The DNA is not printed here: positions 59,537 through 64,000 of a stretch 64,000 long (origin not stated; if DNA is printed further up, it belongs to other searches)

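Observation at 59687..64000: Large Rhs/YD-repeat polymorphic-toxin gene that the ORF track does not show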

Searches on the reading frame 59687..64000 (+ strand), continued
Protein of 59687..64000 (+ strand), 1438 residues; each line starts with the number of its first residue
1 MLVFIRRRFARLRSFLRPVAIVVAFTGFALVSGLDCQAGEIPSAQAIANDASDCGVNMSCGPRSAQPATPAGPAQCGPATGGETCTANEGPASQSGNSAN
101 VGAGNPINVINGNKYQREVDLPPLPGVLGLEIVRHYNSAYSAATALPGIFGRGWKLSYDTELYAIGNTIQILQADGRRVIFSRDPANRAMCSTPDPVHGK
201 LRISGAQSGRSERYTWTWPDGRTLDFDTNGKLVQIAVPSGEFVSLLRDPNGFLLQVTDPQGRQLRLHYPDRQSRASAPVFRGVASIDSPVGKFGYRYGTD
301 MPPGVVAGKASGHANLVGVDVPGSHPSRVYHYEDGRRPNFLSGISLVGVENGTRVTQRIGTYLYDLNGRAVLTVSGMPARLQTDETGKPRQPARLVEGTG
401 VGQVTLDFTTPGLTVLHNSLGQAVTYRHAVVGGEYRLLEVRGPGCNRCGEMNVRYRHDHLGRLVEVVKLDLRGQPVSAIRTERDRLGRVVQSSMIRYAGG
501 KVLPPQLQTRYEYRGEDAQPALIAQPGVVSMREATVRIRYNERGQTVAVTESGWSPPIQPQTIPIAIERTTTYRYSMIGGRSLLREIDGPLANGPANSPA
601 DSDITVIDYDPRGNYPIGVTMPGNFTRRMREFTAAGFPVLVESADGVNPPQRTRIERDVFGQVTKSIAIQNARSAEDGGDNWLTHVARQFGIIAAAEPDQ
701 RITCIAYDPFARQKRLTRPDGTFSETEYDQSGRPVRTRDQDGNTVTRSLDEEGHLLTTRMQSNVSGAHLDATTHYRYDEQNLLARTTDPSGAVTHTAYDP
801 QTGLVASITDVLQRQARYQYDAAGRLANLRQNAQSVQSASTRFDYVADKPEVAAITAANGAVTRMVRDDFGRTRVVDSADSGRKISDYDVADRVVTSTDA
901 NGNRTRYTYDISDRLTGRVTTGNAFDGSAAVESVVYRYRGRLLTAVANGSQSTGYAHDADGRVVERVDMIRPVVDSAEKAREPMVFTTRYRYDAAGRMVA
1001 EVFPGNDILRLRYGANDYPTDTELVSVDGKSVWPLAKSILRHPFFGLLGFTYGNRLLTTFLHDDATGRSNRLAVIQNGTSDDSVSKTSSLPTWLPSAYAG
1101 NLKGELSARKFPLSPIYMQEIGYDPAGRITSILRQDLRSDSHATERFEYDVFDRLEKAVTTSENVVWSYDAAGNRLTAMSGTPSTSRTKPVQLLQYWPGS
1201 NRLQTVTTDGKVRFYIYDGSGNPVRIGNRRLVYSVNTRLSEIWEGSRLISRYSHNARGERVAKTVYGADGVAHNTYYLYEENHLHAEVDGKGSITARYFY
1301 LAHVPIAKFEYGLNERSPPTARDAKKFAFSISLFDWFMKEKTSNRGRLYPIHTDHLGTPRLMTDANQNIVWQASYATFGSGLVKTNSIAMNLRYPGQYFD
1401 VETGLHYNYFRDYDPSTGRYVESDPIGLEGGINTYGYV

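Call 9: find_encoding_contigs(protein=P0001, flank=10000, max_places=10)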
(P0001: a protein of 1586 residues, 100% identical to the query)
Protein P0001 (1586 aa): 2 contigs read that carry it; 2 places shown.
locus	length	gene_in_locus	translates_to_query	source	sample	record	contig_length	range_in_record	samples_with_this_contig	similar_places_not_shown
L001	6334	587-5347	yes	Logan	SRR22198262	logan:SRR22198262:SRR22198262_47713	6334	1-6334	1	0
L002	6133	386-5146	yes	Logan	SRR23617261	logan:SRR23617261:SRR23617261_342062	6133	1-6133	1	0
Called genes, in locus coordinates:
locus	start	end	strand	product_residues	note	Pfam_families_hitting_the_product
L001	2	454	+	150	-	?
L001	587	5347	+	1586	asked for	PF20148:DUF6531, PF25023:TEN_YD-shell (weak), PF05593:RHS_repeat (weak), PF25023:TEN_YD-shell, PF03527:RHS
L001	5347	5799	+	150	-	-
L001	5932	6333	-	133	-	?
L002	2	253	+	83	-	?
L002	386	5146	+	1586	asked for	PF20148:DUF6531, PF25023:TEN_YD-shell (weak), PF05593:RHS_repeat (weak), PF25023:TEN_YD-shell, PF03527:RHS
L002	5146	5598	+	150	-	-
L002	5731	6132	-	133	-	?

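Call 80: search_solved_structures(query=window:59687-64000:+, max_evalue=0.00001)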
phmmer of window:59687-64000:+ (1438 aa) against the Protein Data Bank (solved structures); distinct sequences matched with E-value up to 0.00001: 23.
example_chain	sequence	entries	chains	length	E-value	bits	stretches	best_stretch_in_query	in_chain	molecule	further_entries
8qja_A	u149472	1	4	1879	1.5e-38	135.7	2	1139-1437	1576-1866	Putative type VI secretion system YD repeat-containing Rhs element Vgr protein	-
8cp6_B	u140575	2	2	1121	2.6e-32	115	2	1140-1437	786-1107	Toxin protein Tse5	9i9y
8h8a_A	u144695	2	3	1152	6.8e-28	100.4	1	1343-1437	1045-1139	Putative Rhs-family protein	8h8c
8uy4_A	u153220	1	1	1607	1.4e-27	99.3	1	1339-1438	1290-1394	Tse15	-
8h8b_A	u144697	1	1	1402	3.2e-27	98.2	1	1343-1437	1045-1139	Putative Rhs-family protein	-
7q97_A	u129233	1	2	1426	5.8e-27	97.3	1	1350-1437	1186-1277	Rhs family protein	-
8uxt_A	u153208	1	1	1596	6.7e-27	97.1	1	1339-1438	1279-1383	Tse15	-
8qjb_A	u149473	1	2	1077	1.6e-24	89.3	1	1344-1437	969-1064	T6SS-associated Rhs core domain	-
8qjd_A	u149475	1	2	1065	8.2e-24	86.9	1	1344-1437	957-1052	Salmonella bongori Rhs core domain (residues 360-1420)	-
8qjc_A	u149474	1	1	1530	8.8e-24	86.8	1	1344-1437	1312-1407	T6SS-associated Rhs core and toxin domain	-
7pq5_L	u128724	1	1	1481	7.6e-20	73.7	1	1375-1438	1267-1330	Tre23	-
6suq_A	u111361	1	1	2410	2.9e-07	32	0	1345-1436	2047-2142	TcdB2,TccC3,Genome polyprotein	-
6l7i_G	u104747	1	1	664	3.3e-07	31.8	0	1340-1436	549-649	TccC2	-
6h6e_F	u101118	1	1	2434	3.4e-07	31.8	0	1345-1436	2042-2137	TcdB2,TccC3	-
6suf_F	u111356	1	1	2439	3.5e-07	31.8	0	1345-1436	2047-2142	TcdB2,TccC3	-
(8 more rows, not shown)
